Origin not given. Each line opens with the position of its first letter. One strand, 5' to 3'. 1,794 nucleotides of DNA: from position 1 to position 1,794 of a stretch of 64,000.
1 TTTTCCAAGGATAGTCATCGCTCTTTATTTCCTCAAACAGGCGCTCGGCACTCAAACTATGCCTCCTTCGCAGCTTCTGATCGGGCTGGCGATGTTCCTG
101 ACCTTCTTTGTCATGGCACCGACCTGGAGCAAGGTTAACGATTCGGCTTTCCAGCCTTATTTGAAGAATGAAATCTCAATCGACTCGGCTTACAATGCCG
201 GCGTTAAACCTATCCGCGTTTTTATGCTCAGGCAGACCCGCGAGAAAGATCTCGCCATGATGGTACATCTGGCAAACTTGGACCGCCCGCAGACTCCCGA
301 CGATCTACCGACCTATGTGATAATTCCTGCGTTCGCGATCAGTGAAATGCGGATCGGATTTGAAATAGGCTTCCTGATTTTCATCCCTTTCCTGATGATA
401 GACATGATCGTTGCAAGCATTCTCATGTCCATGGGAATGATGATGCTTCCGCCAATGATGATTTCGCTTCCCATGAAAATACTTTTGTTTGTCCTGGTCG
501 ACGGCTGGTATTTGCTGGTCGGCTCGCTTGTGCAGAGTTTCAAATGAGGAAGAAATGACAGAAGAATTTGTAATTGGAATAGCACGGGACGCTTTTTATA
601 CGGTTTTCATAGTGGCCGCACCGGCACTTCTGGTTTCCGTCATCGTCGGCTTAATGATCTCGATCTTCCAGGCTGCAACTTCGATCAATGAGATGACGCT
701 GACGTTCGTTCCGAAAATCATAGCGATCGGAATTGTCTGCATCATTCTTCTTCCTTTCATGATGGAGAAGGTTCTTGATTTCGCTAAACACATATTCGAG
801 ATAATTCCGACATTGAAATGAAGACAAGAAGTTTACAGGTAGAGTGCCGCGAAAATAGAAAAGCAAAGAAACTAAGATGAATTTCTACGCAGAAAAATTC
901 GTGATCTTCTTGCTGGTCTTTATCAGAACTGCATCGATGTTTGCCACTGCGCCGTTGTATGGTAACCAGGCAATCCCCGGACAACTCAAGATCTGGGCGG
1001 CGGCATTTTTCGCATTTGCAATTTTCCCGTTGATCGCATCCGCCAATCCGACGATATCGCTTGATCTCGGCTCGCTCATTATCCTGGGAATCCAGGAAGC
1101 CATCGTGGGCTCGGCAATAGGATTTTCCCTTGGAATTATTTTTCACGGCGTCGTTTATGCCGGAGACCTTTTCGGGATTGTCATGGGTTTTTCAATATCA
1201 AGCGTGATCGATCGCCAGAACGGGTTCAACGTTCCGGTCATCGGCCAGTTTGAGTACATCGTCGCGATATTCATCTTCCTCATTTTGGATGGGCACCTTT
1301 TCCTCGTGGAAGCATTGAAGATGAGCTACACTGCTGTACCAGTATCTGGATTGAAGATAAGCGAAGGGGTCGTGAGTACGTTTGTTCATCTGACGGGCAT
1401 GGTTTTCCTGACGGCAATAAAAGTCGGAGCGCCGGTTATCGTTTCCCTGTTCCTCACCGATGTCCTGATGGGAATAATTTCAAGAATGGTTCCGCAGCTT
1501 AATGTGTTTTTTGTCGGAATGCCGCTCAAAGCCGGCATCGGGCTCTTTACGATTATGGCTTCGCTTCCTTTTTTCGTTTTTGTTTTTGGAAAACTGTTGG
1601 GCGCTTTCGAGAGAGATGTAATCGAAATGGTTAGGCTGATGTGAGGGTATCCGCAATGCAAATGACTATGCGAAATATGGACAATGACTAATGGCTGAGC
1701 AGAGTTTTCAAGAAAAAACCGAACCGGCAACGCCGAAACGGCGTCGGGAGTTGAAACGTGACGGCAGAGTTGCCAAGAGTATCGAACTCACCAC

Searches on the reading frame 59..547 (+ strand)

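Call 41: search_protein_families(library=pfam, proteins=[window:59-547:+], max_evalue=0.0001)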
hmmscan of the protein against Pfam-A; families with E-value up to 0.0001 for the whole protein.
window:59-547:+ (162 aa): 1 family
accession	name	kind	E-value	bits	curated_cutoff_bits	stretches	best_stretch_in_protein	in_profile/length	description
PF00813.25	FliP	-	3.2e-63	213.6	26.9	1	1-157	37-191/191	FliP family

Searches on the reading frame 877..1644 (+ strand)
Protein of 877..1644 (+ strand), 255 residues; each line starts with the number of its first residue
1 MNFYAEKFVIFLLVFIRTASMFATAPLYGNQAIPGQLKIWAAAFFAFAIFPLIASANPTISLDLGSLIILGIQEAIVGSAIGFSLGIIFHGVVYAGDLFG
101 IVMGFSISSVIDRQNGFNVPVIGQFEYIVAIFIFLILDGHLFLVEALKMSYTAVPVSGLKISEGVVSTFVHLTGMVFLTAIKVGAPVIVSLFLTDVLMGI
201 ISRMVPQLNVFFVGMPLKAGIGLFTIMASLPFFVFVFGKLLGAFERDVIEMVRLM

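Call 41: search_protein_families(library=pfam, proteins=[window:877-1644:+], max_evalue=0.0001)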
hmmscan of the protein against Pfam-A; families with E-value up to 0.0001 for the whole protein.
window:877-1644:+ (255 aa): 1 family
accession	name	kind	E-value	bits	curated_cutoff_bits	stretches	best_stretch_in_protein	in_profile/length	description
PF01311.25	Bac_export_1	-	8.6e-60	202.6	27.8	1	9-241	2-227/230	Bacterial export proteins, family 1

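Call 67: find_encoding_contigs(protein=window:877-1644:+, flank=10000, max_places=1)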
Protein window:877-1644:+ (255 aa): 4 contigs read that carry it; 1 place shown.
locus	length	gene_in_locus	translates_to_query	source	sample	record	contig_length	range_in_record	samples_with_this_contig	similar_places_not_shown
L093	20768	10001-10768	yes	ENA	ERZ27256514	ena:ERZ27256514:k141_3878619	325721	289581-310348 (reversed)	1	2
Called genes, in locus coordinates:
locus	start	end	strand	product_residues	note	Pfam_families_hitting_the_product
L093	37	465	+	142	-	PF02050:FliJ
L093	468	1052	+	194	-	PF03448:MgtE_N (weak)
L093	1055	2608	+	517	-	PF02120:Flg_hook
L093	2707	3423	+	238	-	PF03963:FlgD, PF13861:FLgD_tudor, PF13860:FlgD_ig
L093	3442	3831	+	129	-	PF12611:Flagellar_put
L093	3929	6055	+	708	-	PF00460:Flg_bb_rod, PF22692:LlgE_F_G_D1, PF07559:FlgE_D2, PF06429:Flg_bbr_C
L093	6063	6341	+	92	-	PF06289:FlbD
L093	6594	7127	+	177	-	PF03748:FliL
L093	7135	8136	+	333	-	PF02154:FliM, PF01052:FliMN_C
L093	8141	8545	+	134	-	PF28396:SepQ_C (weak), PF01052:FliMN_C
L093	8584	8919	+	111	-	PF04347:FliO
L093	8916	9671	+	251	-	PF00813:FliP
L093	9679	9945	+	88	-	PF01313:Bac_export_3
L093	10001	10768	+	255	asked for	PF01311:Bac_export_1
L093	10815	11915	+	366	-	PF01312:Bac_export_2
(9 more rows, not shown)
